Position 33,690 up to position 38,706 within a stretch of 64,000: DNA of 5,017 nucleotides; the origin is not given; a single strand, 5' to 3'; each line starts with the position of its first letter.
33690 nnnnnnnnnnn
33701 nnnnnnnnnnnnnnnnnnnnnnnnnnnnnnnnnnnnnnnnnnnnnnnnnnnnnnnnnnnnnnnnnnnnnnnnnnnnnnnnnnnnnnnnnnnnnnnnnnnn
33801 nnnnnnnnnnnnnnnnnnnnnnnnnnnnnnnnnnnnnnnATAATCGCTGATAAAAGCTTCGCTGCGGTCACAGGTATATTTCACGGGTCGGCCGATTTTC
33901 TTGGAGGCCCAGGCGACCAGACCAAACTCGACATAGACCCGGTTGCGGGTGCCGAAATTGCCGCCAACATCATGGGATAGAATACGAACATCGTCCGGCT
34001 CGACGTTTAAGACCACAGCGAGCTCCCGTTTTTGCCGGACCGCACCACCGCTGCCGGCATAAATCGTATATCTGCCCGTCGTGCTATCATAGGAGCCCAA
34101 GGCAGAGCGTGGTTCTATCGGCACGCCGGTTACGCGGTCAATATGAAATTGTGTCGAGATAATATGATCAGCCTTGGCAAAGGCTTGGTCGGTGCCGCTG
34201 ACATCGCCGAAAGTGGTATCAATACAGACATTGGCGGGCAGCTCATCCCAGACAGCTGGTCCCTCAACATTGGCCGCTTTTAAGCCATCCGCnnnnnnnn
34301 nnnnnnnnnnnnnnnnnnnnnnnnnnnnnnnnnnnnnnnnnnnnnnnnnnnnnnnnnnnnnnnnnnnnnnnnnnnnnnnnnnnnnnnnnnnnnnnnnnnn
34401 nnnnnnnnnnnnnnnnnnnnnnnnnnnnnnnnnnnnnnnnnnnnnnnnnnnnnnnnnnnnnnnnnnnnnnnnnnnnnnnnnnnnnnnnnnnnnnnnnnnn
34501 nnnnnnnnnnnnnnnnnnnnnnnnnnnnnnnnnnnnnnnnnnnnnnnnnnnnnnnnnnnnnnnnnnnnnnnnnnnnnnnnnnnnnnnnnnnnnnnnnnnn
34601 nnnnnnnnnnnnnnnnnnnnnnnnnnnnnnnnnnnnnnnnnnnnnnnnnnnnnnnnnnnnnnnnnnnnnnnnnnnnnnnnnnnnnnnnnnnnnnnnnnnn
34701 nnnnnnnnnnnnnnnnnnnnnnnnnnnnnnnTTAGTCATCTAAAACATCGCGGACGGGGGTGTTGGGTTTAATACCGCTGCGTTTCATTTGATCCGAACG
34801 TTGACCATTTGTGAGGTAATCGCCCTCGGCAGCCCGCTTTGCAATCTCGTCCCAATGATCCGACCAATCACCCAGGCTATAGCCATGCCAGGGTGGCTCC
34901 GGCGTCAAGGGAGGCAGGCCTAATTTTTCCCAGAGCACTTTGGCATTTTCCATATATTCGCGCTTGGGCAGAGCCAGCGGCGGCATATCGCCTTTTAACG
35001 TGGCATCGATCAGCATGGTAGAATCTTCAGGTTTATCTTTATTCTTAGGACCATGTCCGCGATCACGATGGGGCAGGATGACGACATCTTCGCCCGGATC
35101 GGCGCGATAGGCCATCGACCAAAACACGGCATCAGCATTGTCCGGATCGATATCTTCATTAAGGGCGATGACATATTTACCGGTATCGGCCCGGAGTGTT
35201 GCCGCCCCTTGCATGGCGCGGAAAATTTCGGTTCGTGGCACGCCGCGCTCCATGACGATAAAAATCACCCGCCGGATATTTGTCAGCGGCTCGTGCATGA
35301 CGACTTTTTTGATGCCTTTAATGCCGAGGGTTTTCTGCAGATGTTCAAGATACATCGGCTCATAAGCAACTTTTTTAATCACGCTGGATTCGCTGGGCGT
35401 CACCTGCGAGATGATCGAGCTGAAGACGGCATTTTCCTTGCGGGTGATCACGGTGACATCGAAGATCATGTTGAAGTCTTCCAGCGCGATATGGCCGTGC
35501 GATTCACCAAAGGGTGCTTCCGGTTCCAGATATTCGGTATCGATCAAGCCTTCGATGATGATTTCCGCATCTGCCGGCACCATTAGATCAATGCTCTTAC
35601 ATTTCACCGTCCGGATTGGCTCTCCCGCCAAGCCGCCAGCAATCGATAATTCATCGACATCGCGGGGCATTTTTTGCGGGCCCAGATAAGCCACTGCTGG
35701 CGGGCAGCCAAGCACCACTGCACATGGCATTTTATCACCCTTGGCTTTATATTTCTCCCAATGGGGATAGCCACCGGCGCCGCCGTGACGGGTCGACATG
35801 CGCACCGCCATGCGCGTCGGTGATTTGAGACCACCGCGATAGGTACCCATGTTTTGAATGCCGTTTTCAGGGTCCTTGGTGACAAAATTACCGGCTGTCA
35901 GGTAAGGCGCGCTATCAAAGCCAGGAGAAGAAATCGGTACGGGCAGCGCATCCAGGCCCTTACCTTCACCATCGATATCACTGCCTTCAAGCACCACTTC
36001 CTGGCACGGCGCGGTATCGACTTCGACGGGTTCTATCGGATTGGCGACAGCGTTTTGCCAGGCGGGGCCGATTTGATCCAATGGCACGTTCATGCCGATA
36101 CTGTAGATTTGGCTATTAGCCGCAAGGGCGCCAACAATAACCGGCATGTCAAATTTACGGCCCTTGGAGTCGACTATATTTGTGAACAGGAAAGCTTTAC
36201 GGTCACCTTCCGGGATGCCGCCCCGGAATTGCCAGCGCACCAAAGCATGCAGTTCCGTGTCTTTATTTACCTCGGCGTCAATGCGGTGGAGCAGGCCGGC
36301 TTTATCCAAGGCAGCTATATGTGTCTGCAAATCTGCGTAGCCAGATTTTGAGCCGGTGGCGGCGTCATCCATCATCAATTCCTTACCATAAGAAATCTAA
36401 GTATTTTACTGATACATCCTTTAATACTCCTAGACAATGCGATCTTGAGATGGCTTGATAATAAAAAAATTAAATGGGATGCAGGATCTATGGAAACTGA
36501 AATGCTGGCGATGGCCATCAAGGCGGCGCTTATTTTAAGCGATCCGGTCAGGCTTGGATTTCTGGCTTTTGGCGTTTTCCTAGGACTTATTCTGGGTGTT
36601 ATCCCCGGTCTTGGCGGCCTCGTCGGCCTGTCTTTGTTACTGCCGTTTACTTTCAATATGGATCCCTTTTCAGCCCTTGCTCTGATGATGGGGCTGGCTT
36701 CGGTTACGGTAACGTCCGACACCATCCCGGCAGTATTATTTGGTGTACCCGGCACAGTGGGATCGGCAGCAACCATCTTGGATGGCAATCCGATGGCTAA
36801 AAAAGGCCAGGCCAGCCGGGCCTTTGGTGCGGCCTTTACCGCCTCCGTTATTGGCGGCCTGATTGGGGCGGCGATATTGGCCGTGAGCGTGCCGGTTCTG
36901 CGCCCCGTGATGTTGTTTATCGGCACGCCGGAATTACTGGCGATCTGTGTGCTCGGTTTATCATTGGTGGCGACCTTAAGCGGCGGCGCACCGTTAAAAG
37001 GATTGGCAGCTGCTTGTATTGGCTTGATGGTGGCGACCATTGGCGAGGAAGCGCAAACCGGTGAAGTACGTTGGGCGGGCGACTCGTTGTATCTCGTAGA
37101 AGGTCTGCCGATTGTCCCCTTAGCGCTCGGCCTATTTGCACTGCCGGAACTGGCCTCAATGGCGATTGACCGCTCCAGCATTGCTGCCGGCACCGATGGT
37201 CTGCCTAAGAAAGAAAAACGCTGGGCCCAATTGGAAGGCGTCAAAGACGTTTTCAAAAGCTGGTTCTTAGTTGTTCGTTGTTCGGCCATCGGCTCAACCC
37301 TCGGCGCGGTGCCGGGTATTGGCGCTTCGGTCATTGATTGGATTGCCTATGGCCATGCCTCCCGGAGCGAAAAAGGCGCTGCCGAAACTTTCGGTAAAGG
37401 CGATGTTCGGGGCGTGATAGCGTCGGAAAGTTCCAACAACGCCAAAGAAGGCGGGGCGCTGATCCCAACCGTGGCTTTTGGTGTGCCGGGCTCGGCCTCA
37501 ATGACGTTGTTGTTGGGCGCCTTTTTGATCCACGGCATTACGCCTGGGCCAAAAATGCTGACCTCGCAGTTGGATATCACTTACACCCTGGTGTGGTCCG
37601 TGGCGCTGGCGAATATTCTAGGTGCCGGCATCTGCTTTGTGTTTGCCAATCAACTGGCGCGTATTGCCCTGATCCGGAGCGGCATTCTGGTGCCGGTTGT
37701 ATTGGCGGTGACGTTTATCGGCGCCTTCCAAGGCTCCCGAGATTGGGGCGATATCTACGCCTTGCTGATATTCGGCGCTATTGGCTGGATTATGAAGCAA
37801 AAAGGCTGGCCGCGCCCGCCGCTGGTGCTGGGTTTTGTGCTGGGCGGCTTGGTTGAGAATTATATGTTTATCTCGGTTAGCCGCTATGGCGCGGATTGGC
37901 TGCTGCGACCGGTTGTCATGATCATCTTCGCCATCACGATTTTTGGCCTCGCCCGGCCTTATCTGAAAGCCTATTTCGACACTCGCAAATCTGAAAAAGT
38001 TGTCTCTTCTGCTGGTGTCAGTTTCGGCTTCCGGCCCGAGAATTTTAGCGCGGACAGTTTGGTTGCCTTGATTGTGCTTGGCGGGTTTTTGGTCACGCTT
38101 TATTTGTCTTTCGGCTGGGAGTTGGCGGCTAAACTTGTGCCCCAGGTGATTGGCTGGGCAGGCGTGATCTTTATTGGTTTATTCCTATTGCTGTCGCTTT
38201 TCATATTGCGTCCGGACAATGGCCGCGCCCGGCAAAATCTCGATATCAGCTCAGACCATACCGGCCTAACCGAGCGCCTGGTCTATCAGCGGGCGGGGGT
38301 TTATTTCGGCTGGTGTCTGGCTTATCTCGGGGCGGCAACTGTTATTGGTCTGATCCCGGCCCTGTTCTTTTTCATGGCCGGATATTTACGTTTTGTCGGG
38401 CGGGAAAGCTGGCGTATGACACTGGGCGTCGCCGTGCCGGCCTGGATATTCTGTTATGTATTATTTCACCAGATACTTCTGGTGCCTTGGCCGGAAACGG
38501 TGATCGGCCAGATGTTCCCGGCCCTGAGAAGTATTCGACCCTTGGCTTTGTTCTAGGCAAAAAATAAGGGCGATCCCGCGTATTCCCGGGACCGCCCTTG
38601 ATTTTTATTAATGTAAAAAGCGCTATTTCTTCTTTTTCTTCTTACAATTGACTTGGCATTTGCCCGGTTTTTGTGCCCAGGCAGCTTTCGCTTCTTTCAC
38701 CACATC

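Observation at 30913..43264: Multi-decarboxylase catabolic system: two UbiDs, HMPD-decarboxylase-like aldolase, TPP enzyme, Mo-hydroxylase, TTT importer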

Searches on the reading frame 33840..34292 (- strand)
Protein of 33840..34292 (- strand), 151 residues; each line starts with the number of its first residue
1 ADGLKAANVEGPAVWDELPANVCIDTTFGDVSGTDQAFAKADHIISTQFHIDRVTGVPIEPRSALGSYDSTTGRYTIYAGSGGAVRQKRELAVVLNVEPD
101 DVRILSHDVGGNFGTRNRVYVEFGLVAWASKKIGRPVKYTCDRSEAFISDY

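Call 73: search_solved_structures(query=window:33840-34292:-, max_evalue=0.001, show_alignments=5)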
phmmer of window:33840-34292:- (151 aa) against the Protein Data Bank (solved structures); distinct sequences matched with E-value up to 0.001: 13.
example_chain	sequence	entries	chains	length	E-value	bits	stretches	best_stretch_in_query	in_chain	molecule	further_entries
7dqx_A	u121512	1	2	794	1.6e-16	63.9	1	27-147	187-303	6-hydroxypseudooxynicotine dehydrogenase complex subunit gamma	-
8uem_A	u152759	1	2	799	3e-15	59.8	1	19-148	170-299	Carbon monoxide dehydrogenase (Large chain), CoxL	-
1ffu_B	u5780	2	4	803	5.1e-12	49.3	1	28-146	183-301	CUTL, MOLYBDOPROTEIN OF CARBON MONOXIDE DEHYDROGENASE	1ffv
1t3q_B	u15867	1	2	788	3.6e-10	43.3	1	6-148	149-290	quinoline 2-oxidoreductase large subunit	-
1n5w_B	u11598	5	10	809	1.3e-09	41.5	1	27-146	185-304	Carbon monoxide dehydrogenase large chain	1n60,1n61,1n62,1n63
1zxi_B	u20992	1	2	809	1.3e-09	41.5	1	27-146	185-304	Carbon monoxide dehydrogenase large chain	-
5y6q_C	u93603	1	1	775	5e-09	39.6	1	36-147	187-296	Aldehyde oxidase large subunit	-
4zoh_A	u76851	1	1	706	2.4e-08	37.3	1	34-149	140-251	Putative oxidoreductase molybdopterin-binding subunit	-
3hrd_A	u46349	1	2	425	2.7e-08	37.2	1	11-145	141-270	Nicotinate dehydrogenase large molybdopterin subunit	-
1sij_A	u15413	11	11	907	2.1e-06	31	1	32-139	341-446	Aldehyde oxidoreductase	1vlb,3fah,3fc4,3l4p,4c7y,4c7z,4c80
1rm6_A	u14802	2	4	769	7.3e-05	26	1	12-149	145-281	4-hydroxybenzoyl-CoA reductase alpha subunit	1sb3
5g5g_C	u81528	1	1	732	0.00027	24.2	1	25-143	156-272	PUTATIVE XANTHINE DEHYDROGENASE YAGS FAD-BINDING SUBUNIT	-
5g5h_C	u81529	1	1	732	0.00027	24.2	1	25-143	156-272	Aldehyde oxidoreductase molybdenum-binding subunit PaoC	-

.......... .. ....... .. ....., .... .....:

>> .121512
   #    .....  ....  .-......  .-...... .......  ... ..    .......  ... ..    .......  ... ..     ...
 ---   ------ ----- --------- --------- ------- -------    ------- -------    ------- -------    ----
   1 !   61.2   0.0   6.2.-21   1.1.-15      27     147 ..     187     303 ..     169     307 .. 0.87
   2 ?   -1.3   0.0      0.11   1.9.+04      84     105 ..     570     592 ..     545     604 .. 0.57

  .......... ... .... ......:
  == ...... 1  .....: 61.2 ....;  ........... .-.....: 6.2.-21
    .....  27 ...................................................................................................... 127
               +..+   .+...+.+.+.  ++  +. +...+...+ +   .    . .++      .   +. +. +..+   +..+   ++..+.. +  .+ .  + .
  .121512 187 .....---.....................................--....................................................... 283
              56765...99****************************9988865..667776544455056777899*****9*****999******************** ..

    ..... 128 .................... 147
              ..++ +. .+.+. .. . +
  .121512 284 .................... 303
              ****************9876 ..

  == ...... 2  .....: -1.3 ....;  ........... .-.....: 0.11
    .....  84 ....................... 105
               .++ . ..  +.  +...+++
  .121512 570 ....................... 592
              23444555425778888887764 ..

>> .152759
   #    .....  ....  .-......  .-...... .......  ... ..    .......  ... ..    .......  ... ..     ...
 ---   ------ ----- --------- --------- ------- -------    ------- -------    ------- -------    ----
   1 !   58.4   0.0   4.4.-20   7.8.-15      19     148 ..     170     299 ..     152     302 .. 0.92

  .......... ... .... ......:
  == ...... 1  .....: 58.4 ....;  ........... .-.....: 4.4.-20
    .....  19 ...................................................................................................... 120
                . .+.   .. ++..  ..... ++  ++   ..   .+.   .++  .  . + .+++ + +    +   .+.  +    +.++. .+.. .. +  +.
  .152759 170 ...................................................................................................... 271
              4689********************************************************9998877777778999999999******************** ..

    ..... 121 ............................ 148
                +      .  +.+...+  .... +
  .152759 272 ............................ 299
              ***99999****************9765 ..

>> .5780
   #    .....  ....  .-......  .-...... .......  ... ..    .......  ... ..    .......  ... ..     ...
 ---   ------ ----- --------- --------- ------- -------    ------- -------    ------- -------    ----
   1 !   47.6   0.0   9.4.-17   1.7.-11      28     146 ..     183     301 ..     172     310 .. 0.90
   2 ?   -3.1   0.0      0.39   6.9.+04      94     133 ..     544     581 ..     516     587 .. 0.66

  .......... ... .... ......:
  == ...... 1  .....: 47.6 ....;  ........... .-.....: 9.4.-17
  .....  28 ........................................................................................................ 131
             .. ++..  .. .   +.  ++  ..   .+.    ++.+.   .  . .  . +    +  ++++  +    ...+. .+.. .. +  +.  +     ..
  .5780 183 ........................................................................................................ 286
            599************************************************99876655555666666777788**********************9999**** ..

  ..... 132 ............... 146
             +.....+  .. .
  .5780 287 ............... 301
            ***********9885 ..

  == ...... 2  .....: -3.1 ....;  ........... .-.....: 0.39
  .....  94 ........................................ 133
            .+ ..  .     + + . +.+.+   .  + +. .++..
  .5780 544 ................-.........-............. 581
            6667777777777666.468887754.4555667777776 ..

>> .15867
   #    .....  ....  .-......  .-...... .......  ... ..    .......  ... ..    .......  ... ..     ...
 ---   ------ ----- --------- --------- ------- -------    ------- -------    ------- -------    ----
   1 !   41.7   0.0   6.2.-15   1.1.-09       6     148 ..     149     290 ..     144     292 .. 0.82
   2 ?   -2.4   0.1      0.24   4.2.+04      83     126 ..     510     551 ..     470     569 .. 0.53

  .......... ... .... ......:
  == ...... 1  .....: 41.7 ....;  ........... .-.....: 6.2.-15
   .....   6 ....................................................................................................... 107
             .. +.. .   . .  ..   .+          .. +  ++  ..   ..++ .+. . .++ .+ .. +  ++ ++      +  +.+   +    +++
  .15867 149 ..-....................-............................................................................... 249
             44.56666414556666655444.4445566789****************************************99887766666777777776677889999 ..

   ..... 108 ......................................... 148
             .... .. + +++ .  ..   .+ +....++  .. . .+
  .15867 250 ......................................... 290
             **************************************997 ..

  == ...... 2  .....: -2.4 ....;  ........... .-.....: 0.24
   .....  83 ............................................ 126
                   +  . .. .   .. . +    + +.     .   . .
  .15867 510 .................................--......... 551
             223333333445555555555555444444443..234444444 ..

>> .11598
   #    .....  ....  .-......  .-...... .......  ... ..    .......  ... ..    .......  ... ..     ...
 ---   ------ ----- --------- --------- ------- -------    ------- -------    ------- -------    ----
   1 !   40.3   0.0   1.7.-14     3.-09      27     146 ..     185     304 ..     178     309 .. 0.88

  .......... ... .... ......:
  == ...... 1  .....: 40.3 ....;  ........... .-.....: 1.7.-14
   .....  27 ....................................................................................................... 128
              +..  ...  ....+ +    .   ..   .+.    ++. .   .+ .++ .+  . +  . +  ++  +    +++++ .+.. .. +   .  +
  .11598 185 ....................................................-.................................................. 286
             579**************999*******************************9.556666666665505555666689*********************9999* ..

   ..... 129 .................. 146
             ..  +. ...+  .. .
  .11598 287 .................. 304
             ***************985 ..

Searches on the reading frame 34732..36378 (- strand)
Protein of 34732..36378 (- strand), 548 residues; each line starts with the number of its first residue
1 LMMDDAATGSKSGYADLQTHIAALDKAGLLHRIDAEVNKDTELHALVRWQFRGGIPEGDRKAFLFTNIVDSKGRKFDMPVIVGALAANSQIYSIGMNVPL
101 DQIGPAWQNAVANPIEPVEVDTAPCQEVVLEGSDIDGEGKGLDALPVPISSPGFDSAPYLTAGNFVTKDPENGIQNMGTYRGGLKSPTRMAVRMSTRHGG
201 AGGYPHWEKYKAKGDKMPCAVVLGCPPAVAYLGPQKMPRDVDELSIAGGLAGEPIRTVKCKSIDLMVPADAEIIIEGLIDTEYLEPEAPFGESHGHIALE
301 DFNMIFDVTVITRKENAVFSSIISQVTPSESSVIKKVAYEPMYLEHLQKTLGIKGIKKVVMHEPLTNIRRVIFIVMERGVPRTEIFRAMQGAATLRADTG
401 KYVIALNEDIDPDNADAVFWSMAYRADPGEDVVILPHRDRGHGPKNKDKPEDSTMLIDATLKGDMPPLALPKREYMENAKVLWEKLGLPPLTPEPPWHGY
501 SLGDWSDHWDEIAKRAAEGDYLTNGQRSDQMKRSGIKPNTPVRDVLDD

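Call 3: search_protein_families(library=pfam, proteins=[window:34732-36378:-])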
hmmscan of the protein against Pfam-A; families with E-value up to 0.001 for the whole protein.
window:34732-36378:- (548 aa): 3 families
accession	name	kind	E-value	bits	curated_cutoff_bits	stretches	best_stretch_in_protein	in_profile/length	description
PF01977.22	UbiD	-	9.5e-51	172.4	23.3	1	119-323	4-202/206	3-octaprenyl-4-hydroxybenzoate carboxy-lyase Rift-related domain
PF20696.2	UbiD_C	-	1.5e-12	48.1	24.2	1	336-458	5-126/127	3-octaprenyl-4-hydroxybenzoate carboxy-lyase C-terminal domain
PF20695.2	UbiD_N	-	3.4e-06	27.5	24.3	1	21-97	1-64/78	3-octaprenyl-4-hydroxybenzoate carboxy-lyase N-terminal domain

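Call 7: search_protein_families(library=ncbifam, proteins=[window:34732-36378:-], max_evalue=0.00001)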
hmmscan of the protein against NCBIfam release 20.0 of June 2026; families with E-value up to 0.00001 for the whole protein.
window:34732-36378:- (548 aa): 7 families
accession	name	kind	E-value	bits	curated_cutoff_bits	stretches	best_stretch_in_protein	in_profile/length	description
TIGR00148.1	TIGR00148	subfamily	2.6e-62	210.9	244.85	1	20-438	4-413/438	UbiD family decarboxylase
TIGR03701.1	mena_SCO4490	equivalog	9.1e-52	176.2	495.9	1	113-435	105-414/433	menaquinone biosynthesis decarboxylase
NF008175.0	PRK10922.1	equivalog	9.6e-44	149.7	788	1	119-435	124-430/497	4-hydroxy-3-polyprenylbenzoate decarboxylase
NF041204.1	VdcC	exception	1.2e-43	149.2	650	1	14-460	1-436/467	non-oxidative hydroxyarylic acid decarboxylases subunit C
TIGR02723.1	phenyl_P_alpha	equivalog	4.5e-35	121.2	564.6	1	20-432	13-410/485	phenylphosphate carboxylase subunit alpha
NF041219.1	BagN_FevL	exception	7.8e-29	100.5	1000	1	6-321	9-322/502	bagremycin/ferroverdin biosynthesis UbiD family decarboxylase BagN/FevL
TIGR02724.1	phenyl_P_beta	equivalog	1.4e-26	92.9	468.95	1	16-435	2-411/472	phenylphosphate carboxylase subunit beta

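Call 8: search_solved_structures(query=window:34732-36378:-, max_evalue=0.00001)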
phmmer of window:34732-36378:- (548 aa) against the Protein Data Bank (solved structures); distinct sequences matched with E-value up to 0.00001: 40.
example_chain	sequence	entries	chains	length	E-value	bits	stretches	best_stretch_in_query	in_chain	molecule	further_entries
6h6x_B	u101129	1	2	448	2.2e-38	135.7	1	71-466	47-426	3-polyprenyl-4-hydroxybenzoate decarboxylase and related decarboxylases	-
6h6v_A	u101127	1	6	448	1.5e-36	129.5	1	71-466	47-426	3-polyprenyl-4-hydroxybenzoate decarboxylase and related decarboxylases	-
5m1c_A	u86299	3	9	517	2e-36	129.2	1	121-436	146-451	3-octaprenyl-4-hydroxybenzoate carboxy-lyase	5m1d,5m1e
2idb_A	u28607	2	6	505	2e-36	129.1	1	121-436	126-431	3-octaprenyl-4-hydroxybenzoate carboxy-lyase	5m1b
7pda_A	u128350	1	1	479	6e-30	107.8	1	103-438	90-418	UbiD family decarboxylase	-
9gqr_A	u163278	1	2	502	3e-26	95.6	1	22-319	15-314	decarboxylase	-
6da6_A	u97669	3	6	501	7e-26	94.4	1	14-316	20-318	UbiD-like decarboxylase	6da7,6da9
7nf0_A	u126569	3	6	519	1.1e-25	93.8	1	20-433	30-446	Ferulic acid decarboxylase 1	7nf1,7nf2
7ney_A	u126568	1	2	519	3.8e-25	91.9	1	112-338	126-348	Ferulic acid decarboxylase 1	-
7ae4_A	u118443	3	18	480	5.2e-23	84.9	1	14-472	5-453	Phenolic acid decarboxylase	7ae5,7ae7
8oed_A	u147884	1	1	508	4.5e-22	81.8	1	112-435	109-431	Ferulic acid decarboxylase 1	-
6r2z_A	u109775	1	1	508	4.6e-22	81.8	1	112-446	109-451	Ferulic acid decarboxylase 1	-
8crd_A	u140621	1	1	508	4.7e-22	81.7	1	112-435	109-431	Ferulic acid decarboxylase 1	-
7nf3_A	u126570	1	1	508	5.1e-22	81.6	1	112-435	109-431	Ferulic acid decarboxylase 1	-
4za4_A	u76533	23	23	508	5.2e-22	81.6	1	112-435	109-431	Fdc1 | Putative uncharacterized protein An03g06590 | A niger Fdc1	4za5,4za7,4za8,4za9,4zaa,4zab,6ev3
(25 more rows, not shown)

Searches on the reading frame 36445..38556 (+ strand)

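Call 3: search_protein_families(library=pfam, proteins=[window:36445-38556:+])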
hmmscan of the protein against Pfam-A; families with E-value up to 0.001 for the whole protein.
window:36445-38556:+ (703 aa): 2 families
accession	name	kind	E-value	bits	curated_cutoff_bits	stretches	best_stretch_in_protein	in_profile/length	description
PF01970.21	TctA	-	1.7e-123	412.9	28.9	1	37-462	1-423/423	Tripartite tricarboxylate transporter TctA family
PF07331.16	TctB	-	2e-08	34.9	29.1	1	542-683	7-137/137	Tripartite tricarboxylate transporter TctB family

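Call 7: search_protein_families(library=ncbifam, proteins=[window:36445-38556:+], max_evalue=0.00001)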
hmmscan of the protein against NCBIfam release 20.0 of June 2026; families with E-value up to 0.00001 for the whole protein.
window:36445-38556:+ (703 aa): 0 families
